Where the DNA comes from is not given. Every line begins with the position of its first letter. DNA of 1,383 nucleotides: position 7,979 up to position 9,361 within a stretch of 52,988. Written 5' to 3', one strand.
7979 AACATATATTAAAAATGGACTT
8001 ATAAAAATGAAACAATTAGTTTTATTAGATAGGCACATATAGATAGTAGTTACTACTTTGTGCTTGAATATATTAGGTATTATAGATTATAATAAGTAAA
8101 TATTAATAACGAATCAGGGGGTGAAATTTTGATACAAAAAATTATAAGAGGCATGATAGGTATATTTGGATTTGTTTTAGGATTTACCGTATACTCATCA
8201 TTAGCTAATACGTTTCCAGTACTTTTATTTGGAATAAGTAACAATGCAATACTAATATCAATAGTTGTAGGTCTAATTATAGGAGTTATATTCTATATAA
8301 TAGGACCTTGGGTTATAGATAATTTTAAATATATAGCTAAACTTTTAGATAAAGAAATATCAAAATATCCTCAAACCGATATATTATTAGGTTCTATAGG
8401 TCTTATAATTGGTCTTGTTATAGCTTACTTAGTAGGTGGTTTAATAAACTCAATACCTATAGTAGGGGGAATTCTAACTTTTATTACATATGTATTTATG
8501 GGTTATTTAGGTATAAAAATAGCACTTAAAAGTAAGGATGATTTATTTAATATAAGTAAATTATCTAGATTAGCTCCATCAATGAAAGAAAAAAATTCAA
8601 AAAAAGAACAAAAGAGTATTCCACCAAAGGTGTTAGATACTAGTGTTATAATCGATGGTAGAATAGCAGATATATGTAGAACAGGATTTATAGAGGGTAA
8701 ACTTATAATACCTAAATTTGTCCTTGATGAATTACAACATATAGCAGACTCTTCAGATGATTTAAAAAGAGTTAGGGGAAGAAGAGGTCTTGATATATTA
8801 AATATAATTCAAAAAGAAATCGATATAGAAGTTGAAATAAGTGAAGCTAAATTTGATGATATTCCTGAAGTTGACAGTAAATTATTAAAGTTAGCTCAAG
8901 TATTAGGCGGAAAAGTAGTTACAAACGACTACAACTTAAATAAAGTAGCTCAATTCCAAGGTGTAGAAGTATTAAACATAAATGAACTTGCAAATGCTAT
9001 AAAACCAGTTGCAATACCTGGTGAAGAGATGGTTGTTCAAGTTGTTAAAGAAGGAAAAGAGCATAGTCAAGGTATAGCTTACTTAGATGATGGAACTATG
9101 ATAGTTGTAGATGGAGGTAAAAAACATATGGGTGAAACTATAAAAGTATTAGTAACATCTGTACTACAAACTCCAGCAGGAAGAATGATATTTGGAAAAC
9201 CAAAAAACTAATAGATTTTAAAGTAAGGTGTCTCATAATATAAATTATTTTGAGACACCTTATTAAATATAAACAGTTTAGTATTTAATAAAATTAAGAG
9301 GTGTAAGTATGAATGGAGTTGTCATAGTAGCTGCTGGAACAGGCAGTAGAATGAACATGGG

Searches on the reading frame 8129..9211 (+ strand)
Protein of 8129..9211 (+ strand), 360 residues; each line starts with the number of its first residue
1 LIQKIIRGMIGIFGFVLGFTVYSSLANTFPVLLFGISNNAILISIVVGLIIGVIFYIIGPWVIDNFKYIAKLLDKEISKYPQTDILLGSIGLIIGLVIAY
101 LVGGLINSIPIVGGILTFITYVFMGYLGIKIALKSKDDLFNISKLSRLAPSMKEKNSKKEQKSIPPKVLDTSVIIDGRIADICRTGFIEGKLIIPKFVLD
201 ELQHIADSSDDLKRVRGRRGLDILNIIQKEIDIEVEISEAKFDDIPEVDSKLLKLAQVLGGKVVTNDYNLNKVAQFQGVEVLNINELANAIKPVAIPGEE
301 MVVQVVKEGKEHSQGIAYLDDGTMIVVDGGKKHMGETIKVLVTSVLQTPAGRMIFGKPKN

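Call 7: search_protein_families(library=pfam, proteins=[window:8129-9211:+], max_evalue=10)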
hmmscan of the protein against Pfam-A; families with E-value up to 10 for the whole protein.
window:8129-9211:+ (360 aa): 8 families
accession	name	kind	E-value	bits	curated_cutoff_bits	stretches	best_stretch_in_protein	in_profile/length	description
PF01850.27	PIN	-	6.6e-10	40.1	23.6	1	168-274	2-118/120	PIN domain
PF01938.26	TRAM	-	2.3e-06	27.8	21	1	298-346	5-52/61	TRAM domain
PF13638.12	PIN_4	-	0.00014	22.6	21.9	1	168-283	2-130/132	PIN domain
PF08745.17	PIN_5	-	0.0079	16.1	27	1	249-292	158-201/205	PINc domain ribonuclease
PF18477.7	PIN_9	-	0.012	16.3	26.3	1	191-283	30-112/116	PIN like domain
PF15990.10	UPF0767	-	0.16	12.6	27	1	29-66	2-39/83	UPF0767 family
PF02674.22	Colicin_V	-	0.6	10.5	29.3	1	6-111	22-123/144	Colicin V production protein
PF07332.16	Phage_holin_3_6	-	6.3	7.3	28.4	1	9-59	39-90/116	Putative Actinobacterial Holin-X, holin superfamily III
